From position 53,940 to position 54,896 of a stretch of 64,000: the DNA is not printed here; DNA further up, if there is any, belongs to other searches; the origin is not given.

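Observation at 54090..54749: Iodotyrosine-deiodinase-like (halotyrosine dehalogenase) flavoenzyme in the same locus as the halogenase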

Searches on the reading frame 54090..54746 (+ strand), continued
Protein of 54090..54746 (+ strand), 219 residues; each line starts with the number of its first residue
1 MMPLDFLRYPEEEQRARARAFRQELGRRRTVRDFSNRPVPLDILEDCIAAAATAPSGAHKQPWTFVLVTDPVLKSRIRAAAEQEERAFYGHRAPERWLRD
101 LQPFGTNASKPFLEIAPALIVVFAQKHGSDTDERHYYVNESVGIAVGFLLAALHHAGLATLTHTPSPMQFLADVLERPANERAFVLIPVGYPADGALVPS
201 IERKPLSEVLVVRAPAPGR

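Call 17: find_encoding_contigs(protein=P0007, flank=10000, max_places=2)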
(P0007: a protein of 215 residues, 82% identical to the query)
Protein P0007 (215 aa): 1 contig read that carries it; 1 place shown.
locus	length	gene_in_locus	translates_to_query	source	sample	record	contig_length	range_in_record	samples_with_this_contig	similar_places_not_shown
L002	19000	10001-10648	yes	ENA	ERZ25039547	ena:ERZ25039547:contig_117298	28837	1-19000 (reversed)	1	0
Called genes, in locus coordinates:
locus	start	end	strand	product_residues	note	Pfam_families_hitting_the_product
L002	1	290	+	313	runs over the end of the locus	PF22468:ACT_9, PF13840:ACT_7 (weak), PF01842:ACT (weak), PF22468:ACT_9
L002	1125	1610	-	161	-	-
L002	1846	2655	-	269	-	-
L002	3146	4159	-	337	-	PF13517:FG-GAP_3 (faint)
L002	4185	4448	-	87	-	PF00160:Pro_isomerase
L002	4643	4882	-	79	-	-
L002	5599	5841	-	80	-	-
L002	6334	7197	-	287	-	-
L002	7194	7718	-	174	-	PF17210:SdrD_B (weak), PF13620:CarboxypepD_reg, PF13715:CarbopepD_reg_2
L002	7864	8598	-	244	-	PF01925:TauE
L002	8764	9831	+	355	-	PF00793:DAHP_synth_1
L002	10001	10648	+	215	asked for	PF14512:TM1586_NiRdase (faint), PF00881:Nitroreductase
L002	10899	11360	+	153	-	-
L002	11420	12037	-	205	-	-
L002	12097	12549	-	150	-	-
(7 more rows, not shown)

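Call 18: find_encoding_contigs(protein=P0013, flank=10000, max_places=2)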
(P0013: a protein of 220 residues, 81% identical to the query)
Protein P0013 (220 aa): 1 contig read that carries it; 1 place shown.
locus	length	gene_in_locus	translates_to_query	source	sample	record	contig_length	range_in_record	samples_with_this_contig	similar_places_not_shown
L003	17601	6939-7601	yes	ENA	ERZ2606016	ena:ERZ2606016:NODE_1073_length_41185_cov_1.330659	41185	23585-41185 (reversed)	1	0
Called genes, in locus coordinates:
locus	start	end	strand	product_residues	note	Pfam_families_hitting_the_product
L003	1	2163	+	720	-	?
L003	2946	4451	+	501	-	PF17803:Cadherin_4 (weak), PF17892:Cadherin_5 (weak), PF17963:Big_9, PF17803:Cadherin_4, PF17892:Cadherin_5, PF17963:Big_9, PF13385:Laminin_G_3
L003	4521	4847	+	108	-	PF01757:Acyl_transf_3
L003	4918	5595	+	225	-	PF01757:Acyl_transf_3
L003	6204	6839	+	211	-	-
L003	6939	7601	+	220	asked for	PF14512:TM1586_NiRdase (faint), PF00881:Nitroreductase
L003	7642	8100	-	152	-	-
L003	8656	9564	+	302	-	PF00801:PKD, PF18911:PKD_4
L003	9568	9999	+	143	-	PF03692:CxxCxxCC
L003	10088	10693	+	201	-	-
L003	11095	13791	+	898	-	PF01011:PQQ (faint), PF13360:PQQ_2, PF13570:Beta-prop_ACSF4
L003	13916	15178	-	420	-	PF01266:DAO (faint), PF01494:FAD_binding_3, PF04820:Trp_halogenase (weak), PF05834:Lycopene_cycl (weak), PF07992:Pyr_redox_2 (faint), PF12831:FAD_oxidored (faint), PF13450:NAD_binding_8 (weak), PF04820:Trp_halogenase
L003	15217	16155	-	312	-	PF02771:Acyl-CoA_dh_N (weak), PF02770:Acyl-CoA_dh_M, PF00441:Acyl-CoA_dh_1, PF08028:Acyl-CoA_dh_2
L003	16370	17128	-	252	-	PF13469:Sulfotransfer_3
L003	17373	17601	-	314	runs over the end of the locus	PF20706:GT4-conflict, PF00534:Glycos_transf_1, PF13692:Glyco_trans_1_4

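Call 19: find_encoding_contigs(protein=P0030, flank=10000, max_places=2)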
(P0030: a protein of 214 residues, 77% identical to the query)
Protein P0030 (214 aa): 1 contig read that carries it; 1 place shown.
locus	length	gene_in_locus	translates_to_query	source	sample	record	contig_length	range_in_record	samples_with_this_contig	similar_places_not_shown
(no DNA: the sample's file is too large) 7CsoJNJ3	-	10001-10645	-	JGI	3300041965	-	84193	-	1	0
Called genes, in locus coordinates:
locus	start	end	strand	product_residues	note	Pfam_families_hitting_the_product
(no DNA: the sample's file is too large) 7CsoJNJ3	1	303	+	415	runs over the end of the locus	PF13439:Glyco_transf_4, PF13579:Glyco_trans_4_4 (weak), PF20706:GT4-conflict, PF00534:Glycos_transf_1, PF13692:Glyco_trans_1_4, PF13524:Glyco_trans_1_2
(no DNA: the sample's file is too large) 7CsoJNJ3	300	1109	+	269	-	PF13469:Sulfotransfer_3 (weak)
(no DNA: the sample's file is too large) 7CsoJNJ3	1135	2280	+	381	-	PF02771:Acyl-CoA_dh_N, PF02770:Acyl-CoA_dh_M, PF00441:Acyl-CoA_dh_1, PF08028:Acyl-CoA_dh_2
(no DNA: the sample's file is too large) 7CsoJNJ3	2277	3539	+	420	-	PF01266:DAO (faint), PF01494:FAD_binding_3, PF13450:NAD_binding_8 (faint), PF04820:Trp_halogenase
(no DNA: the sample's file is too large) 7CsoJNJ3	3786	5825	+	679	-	PF13385:Laminin_G_3, PF17803:Cadherin_4, PF17892:Cadherin_5, PF17963:Big_9, PF17803:Cadherin_4, PF17892:Cadherin_5, PF17963:Big_9, PF13385:Laminin_G_3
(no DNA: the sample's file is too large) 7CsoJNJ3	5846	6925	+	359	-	PF01757:Acyl_transf_3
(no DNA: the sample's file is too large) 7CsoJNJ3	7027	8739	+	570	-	PF13385:Laminin_G_3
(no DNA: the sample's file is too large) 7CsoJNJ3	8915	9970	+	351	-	-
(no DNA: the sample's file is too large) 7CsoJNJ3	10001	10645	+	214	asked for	PF14512:TM1586_NiRdase (faint), PF00881:Nitroreductase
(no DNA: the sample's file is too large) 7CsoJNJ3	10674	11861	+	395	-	PF18911:PKD_4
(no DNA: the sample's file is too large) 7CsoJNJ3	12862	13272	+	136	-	-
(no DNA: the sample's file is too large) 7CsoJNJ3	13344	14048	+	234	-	-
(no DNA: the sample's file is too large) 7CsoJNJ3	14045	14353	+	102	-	-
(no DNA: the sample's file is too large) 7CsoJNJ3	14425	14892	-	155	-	-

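Call 25: find_related_loci(query=window:54090-54746:+, collection=genome_contigs, flank=10000)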
Query window:54090-54746:+ (219 aa) in genome_contigs; peptide patterns used: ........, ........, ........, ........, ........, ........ (x = any residue, [..] = any of these).
600 stretches matched a pattern (row limit reached: there are more); 574 encode a relative of the query (tblastn E <= 1e-3); the best 80 are kept; 80 distinct loci.
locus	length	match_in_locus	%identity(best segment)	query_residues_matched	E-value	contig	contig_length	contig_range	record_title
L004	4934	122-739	71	4-210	1e-91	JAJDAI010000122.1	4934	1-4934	MAG: Deltaproteobacteria bacterium isolate OFTM289 OFTM289_121, whole genome shotgun sequence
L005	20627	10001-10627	67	3-211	6e-89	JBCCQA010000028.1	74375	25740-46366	MAG: Myxococcota bacterium isolate P01_D01_bin.141 k141_2472228_length_74375_cov_38.9252, whole genome shotgun sequence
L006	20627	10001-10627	63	4-209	2e-88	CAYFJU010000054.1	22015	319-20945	MAG TPA_asm: uncultured bacterium isolate ERP019367_co1_122 genome assembly, contig: NODE_2064_length_22015_cov_14.02408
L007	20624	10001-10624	66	3-211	4e-88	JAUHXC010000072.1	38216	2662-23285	MAG: bacterium isolate 2_bin.46 NODE_807_length_38216_cov_8.988711, whole genome shotgun sequence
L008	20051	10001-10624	67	3-211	1e-87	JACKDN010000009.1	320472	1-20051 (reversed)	MAG: Myxococcales bacterium isolate HK-STAS-MYXO-8 HK-STAS-MYXO-8_9, whole genome shotgun sequence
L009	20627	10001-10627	63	4-209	4e-87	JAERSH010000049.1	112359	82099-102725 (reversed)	MAG: Candidatus Neomarinimicrobiota bacterium isolate BH1 c_000000003874, whole genome shotgun sequence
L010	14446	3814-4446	65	1-211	4e-86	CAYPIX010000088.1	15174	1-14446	MAG TPA_asm: uncultured Kofleriaceae bacterium isolate binchicken_co258_157 genome assembly, contig: NODE_2601_length_15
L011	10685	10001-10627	64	2-211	2e-83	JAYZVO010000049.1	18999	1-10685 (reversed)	MAG: Myxococcota bacterium isolate XB_MAG542 DB_MAG542_0061, whole genome shotgun sequence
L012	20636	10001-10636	64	1-213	2e-82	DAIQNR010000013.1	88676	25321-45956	MAG TPA_asm: Myxococcota bacterium isolate CTOTU7342 NODE_180_length_88676_cov_13.254917, whole genome shotgun sequence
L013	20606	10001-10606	60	11-210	3e-81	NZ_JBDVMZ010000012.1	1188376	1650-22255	MAG: Algoriphagus sp. isolate LC.109.F.C4_184_51 LC_109_F_C4_184_51_000000000012, whole genome shotgun sequence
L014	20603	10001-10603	59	12-210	5e-81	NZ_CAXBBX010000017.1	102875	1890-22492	MAG: uncultured Algoriphagus sp. isolate ERR2762102_binner123_Refined_58 ERZ3421852.342, whole genome shotgun sequence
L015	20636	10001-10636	58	2-211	5e-81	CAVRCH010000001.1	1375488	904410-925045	MAG: uncultured Cytophagales bacterium isolate MFD03250.bin.2.34 genome assembly, contig: contig_11921, whole genome sho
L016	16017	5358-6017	59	1-211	7e-81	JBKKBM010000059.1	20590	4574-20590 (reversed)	MAG: Terriglobales bacterium isolate swi_bin.360 S1Ck127_16174741_flag_1_multi_11.0000_len_20590, whole genome shotgun s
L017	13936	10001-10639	59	2-211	1e-80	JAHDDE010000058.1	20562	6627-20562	MAG: Saprospiraceae bacterium isolate MAG-150 RZ_7365, whole genome shotgun sequence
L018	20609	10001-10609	59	12-212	2e-80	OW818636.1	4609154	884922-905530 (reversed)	metagenome genome assembly, chromosome: 1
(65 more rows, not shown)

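Call 29: find_related_loci(query=window:54090-54746:+, collection=metagenome_contigs, flank=10000)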
Query window:54090-54746:+ (219 aa) in metagenome_contigs; peptide patterns used: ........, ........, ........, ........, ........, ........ (x = any residue, [..] = any of these).
600 stretches matched a pattern (row limit reached: there are more); 554 encode a relative of the query (tblastn E <= 1e-3); the best 80 are kept; 80 distinct loci.
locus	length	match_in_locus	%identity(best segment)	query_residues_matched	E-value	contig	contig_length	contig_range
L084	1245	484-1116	73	3-213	1e-104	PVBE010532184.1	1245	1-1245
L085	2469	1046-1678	74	3-213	2e-99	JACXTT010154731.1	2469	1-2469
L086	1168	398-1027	67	2-211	2e-99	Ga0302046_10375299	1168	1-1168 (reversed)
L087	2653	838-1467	66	2-211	9e-93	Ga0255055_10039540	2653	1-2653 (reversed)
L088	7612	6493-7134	62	1-211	5e-86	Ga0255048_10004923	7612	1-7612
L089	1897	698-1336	67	1-213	5e-90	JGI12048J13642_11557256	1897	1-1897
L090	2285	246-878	69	1-211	8e-88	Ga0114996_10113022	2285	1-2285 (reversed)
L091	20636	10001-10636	61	4-213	3e-85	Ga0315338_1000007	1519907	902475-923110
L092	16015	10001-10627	65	4-209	1e-84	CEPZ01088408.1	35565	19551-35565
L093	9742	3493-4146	61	1-215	9e-84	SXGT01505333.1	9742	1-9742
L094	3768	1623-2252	65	2-211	3e-84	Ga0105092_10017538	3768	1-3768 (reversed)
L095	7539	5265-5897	60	4-212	1e-83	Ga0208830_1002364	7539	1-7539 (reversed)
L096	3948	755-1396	59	1-211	6e-83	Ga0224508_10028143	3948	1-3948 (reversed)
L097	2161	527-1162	59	2-211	2e-85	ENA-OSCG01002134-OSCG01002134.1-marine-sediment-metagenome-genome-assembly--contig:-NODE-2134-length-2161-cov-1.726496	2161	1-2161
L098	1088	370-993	60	4-209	2e-89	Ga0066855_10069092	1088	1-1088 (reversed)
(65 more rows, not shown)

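Call 31: find_encoding_contigs(protein=P0034, flank=10000, max_places=2)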
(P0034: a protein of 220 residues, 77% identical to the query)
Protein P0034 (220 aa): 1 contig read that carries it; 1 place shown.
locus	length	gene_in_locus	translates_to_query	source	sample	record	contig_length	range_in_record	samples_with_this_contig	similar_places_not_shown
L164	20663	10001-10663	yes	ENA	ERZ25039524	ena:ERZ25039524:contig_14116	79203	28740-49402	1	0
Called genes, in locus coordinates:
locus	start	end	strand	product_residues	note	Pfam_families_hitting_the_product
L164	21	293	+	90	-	-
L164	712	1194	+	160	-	-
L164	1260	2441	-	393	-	PF03692:CxxCxxCC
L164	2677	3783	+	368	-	PF00801:PKD, PF18911:PKD_4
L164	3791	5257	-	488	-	PF24517:CBM96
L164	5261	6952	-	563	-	-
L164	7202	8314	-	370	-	-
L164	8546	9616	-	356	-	-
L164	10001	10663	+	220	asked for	PF14512:TM1586_NiRdase (faint), PF00881:Nitroreductase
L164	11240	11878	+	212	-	PF18911:PKD_4, PF00801:PKD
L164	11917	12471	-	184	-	PF01757:Acyl_transf_3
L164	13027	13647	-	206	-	PF04820:Trp_halogenase (weak)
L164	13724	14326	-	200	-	PF01266:DAO (faint), PF01494:FAD_binding_3, PF04820:Trp_halogenase (faint)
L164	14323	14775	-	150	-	PF00441:Acyl-CoA_dh_1, PF08028:Acyl-CoA_dh_2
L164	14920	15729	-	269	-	PF02771:Acyl-CoA_dh_N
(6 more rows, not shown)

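Call 32: find_encoding_contigs(protein=P0044, flank=10000, max_places=2)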
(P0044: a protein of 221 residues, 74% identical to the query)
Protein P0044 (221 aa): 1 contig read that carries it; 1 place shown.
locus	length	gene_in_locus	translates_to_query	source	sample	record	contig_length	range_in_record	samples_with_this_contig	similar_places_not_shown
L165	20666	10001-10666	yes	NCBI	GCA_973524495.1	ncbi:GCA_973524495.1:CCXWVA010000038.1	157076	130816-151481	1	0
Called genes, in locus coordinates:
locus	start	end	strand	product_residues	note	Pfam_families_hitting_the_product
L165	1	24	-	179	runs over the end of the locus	PF07638:Sigma70_ECF, PF08281:Sigma70_r4_2 (weak)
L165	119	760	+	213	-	-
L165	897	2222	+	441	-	PF00909:Ammonium_transp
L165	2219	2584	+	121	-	PF00543:P-II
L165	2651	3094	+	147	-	PF12276:DUF3617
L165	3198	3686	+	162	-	-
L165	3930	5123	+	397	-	-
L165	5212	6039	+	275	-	-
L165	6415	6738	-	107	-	PF05016:ParE_toxin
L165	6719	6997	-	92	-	PF03693:ParD_antitoxin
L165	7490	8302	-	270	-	PF04773:FecR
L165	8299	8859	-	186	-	PF04542:Sigma70_r2, PF08281:Sigma70_r4_2, PF04545:Sigma70_r4 (weak)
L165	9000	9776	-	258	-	PF13229:Beta_helix, PF05048:NosD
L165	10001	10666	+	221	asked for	PF00881:Nitroreductase, PF14512:TM1586_NiRdase (faint)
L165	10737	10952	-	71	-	-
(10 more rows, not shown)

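Call 33: find_encoding_contigs(protein=P0031, flank=10000, max_places=2)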
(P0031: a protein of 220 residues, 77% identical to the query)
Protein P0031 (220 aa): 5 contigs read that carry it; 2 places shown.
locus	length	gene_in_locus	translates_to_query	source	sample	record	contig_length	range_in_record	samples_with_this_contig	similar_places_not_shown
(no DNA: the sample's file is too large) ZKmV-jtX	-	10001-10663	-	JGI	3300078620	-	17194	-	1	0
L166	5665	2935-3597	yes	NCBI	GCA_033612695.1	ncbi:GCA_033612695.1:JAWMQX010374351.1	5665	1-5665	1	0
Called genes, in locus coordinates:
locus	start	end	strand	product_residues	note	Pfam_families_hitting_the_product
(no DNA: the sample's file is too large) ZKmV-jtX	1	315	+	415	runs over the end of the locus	PF13439:Glyco_transf_4, PF13579:Glyco_trans_4_4 (weak), PF20706:GT4-conflict, PF00534:Glycos_transf_1, PF13692:Glyco_trans_1_4, PF13524:Glyco_trans_1_2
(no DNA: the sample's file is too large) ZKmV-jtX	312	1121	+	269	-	PF13469:Sulfotransfer_3 (weak)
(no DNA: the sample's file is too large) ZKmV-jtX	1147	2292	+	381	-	PF02771:Acyl-CoA_dh_N, PF02770:Acyl-CoA_dh_M, PF00441:Acyl-CoA_dh_1, PF08028:Acyl-CoA_dh_2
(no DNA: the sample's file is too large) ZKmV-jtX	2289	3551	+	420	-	PF01266:DAO (faint), PF01494:FAD_binding_3, PF13450:NAD_binding_8 (faint), PF04820:Trp_halogenase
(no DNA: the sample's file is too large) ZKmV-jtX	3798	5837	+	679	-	PF13385:Laminin_G_3, PF17803:Cadherin_4, PF17892:Cadherin_5, PF17963:Big_9, PF17803:Cadherin_4, PF17892:Cadherin_5, PF17963:Big_9, PF13385:Laminin_G_3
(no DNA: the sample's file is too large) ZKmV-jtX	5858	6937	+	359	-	PF01757:Acyl_transf_3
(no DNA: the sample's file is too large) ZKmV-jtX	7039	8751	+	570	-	PF13385:Laminin_G_3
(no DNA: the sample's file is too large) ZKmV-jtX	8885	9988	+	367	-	-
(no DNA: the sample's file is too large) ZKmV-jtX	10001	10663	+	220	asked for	PF14512:TM1586_NiRdase (faint), PF00881:Nitroreductase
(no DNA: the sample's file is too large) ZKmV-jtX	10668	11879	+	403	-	PF18911:PKD_4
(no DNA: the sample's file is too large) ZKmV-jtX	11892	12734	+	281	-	?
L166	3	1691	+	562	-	?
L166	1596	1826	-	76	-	-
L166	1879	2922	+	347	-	-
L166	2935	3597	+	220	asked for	PF14512:TM1586_NiRdase (faint), PF00881:Nitroreductase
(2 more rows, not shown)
